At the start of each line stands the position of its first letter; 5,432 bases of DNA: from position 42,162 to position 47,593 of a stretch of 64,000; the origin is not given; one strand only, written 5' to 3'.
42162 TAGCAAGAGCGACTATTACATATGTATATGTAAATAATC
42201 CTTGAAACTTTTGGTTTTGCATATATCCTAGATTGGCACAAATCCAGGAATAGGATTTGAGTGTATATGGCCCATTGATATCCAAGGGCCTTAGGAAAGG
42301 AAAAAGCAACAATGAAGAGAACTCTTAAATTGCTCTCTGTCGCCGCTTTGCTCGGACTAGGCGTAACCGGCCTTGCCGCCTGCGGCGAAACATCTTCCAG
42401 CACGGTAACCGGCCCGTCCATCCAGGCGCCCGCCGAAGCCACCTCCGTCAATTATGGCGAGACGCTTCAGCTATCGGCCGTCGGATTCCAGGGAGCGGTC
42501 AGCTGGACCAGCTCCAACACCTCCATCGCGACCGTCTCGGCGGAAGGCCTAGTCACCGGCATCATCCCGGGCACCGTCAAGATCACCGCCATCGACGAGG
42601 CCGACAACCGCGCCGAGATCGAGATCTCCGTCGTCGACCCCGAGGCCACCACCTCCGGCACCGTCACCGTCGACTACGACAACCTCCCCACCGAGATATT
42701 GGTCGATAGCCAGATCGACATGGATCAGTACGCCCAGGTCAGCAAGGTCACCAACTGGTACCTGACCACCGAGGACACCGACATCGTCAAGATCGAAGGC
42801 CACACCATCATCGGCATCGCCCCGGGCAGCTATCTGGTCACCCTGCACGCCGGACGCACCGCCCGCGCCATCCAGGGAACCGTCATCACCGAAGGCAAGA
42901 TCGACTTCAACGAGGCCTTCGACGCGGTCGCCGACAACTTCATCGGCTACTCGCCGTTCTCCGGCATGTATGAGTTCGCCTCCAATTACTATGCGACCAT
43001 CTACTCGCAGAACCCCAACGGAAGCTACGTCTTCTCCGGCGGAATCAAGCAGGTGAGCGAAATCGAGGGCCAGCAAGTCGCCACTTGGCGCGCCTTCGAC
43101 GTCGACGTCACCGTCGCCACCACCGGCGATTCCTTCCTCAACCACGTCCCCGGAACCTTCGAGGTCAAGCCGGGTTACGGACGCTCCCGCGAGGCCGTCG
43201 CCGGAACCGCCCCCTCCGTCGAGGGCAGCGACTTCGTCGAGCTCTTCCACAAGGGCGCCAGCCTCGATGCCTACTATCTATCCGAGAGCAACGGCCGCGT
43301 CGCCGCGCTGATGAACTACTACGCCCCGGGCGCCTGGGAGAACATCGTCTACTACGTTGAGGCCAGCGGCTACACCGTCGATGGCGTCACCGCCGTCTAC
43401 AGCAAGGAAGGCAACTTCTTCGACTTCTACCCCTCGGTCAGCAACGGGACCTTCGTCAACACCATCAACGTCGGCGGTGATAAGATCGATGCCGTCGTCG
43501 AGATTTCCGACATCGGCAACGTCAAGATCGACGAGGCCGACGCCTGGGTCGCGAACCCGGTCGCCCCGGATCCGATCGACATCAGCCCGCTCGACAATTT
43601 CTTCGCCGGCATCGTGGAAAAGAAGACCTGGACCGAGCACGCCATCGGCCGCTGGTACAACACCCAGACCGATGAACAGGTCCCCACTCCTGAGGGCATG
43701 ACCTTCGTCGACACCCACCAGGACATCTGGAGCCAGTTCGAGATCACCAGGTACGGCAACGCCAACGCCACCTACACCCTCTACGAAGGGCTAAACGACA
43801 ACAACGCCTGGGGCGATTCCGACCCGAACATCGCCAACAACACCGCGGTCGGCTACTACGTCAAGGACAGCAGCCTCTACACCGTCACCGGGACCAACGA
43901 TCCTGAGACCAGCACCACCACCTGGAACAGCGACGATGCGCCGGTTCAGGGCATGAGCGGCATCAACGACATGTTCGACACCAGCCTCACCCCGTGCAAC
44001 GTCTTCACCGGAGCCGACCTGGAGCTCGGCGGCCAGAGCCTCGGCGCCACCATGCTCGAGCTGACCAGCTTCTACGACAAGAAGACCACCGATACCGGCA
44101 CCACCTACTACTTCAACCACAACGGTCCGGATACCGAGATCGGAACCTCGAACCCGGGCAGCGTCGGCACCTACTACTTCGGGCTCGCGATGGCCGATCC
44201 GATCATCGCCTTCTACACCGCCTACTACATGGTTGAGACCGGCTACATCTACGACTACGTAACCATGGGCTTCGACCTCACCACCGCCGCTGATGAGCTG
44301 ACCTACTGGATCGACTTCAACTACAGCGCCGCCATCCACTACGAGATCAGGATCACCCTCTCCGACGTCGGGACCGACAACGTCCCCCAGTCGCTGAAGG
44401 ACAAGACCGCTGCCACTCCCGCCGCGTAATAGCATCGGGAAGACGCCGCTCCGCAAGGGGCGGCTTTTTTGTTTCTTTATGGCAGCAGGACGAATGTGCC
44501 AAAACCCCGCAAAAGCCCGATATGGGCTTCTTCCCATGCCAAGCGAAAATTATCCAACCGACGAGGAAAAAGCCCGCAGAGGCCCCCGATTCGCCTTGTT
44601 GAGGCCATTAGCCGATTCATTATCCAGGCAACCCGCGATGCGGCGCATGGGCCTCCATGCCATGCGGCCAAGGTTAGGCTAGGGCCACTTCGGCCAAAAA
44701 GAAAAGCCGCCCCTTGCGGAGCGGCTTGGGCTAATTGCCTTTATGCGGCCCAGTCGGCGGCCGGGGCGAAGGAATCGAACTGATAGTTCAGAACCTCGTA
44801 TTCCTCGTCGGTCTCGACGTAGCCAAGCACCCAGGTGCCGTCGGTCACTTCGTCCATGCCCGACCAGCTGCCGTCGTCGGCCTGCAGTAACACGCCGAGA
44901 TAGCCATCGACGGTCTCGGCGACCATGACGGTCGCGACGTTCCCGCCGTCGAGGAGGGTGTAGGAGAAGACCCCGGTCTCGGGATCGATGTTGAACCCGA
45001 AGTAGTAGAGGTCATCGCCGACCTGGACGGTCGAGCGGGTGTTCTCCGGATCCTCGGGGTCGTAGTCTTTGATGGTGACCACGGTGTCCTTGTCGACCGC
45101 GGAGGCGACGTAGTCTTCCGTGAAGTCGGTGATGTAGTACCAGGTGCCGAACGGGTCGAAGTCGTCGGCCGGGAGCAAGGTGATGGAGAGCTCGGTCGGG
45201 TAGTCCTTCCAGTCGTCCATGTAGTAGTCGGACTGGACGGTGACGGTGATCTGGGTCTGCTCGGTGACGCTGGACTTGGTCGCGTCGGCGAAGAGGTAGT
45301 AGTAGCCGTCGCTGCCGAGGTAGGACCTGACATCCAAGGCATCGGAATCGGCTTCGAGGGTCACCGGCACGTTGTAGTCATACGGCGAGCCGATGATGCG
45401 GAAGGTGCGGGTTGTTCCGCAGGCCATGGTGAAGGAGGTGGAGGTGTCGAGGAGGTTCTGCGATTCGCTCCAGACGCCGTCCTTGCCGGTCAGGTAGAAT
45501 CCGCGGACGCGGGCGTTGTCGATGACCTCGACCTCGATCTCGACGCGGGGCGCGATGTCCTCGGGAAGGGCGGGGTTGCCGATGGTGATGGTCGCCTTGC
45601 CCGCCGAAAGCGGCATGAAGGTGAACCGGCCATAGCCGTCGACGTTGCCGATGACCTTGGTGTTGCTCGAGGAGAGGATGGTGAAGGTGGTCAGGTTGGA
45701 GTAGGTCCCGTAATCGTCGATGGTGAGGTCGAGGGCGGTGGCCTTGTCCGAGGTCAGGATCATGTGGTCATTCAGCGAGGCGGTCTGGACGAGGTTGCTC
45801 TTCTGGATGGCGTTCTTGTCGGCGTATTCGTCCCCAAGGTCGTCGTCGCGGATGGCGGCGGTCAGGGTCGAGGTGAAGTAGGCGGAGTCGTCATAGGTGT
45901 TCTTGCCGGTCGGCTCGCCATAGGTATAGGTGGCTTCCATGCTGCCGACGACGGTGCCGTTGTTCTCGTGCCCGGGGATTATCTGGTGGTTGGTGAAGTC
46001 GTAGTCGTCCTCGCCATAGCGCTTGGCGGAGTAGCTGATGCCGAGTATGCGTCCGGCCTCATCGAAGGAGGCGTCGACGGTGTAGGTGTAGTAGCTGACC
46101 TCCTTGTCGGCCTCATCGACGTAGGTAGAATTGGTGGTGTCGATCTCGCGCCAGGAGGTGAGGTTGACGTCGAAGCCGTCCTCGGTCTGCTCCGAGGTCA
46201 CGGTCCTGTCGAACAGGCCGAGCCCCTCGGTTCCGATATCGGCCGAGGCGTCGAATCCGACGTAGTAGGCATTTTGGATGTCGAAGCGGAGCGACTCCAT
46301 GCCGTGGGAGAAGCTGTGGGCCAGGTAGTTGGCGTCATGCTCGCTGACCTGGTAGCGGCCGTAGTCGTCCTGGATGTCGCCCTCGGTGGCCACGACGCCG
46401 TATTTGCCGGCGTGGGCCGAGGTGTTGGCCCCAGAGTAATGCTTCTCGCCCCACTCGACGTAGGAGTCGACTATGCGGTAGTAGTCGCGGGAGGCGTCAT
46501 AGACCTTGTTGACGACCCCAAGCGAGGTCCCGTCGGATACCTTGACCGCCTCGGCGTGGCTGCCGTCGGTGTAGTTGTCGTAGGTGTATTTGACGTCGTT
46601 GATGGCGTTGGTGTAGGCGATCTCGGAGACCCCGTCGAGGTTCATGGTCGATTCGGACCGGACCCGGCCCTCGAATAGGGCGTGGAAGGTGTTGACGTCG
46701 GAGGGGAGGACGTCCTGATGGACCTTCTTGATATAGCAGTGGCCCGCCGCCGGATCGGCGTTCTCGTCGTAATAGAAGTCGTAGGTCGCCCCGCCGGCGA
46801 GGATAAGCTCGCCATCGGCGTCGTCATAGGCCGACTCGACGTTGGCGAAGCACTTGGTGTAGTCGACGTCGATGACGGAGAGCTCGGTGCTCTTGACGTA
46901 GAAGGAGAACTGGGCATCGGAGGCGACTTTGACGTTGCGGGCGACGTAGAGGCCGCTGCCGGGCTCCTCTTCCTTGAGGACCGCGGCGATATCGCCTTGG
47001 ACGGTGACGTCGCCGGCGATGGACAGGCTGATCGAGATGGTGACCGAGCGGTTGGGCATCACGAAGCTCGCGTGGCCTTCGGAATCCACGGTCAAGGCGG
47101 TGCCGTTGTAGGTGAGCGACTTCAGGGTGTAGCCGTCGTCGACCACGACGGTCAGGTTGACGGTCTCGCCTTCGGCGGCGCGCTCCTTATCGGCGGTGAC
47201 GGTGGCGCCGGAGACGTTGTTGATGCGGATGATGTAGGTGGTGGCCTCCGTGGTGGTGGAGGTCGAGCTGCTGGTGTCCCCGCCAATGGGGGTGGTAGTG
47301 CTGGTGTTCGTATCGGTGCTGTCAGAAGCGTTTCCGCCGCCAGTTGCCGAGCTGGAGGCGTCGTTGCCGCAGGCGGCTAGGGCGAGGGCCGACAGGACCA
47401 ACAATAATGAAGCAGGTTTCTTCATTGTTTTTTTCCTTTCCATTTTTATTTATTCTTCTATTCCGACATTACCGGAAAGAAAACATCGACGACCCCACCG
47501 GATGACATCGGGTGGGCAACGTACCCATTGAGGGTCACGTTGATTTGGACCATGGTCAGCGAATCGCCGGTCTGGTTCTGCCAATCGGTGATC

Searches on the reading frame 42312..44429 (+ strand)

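Call 51: search_protein_families(library=pfam, proteins=[window:42312-44429:+], max_evalue=0.00001)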
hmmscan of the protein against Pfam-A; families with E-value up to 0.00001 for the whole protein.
window:42312-44429:+ (705 aa): 1 family
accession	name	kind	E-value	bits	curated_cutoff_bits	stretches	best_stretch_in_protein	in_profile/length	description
PF02368.24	Big_2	-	9.4e-11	42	22.8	1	41-97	9-70/79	Bacterial Ig-like domain (group 2)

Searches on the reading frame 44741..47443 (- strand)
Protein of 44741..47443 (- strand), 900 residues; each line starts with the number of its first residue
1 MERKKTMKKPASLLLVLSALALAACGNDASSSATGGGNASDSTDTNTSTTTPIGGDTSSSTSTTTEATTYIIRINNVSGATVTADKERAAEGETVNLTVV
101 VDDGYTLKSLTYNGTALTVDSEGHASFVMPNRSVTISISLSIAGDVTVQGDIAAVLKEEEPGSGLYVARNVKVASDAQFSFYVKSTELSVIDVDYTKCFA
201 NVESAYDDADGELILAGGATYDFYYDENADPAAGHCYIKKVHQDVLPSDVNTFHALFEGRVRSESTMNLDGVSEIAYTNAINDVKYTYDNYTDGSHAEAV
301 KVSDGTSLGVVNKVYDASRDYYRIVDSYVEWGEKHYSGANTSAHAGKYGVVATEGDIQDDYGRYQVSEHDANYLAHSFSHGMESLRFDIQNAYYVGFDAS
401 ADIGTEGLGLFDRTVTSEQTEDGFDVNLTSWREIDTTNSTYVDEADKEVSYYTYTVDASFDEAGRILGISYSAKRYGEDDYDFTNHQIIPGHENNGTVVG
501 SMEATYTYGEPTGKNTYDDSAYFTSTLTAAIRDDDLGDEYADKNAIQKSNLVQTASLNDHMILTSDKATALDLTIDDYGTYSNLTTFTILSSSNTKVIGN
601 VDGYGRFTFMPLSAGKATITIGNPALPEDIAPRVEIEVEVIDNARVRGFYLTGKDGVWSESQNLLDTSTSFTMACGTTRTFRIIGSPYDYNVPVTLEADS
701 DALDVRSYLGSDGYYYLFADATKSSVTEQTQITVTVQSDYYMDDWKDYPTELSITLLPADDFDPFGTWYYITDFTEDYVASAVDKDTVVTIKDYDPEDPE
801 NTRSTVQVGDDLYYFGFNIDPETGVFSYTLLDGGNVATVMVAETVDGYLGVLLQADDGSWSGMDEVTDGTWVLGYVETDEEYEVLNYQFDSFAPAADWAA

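Call 51: search_protein_families(library=pfam, proteins=[window:44741-47443:-], max_evalue=0.00001)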
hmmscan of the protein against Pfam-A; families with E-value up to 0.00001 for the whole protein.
window:44741-47443:- (900 aa): 1 family
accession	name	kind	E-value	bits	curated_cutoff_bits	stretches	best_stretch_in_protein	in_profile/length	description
PF18998.6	Flg_new_2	-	8e-08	32.6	23.6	1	72-137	3-66/73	Divergent InlB B-repeat domain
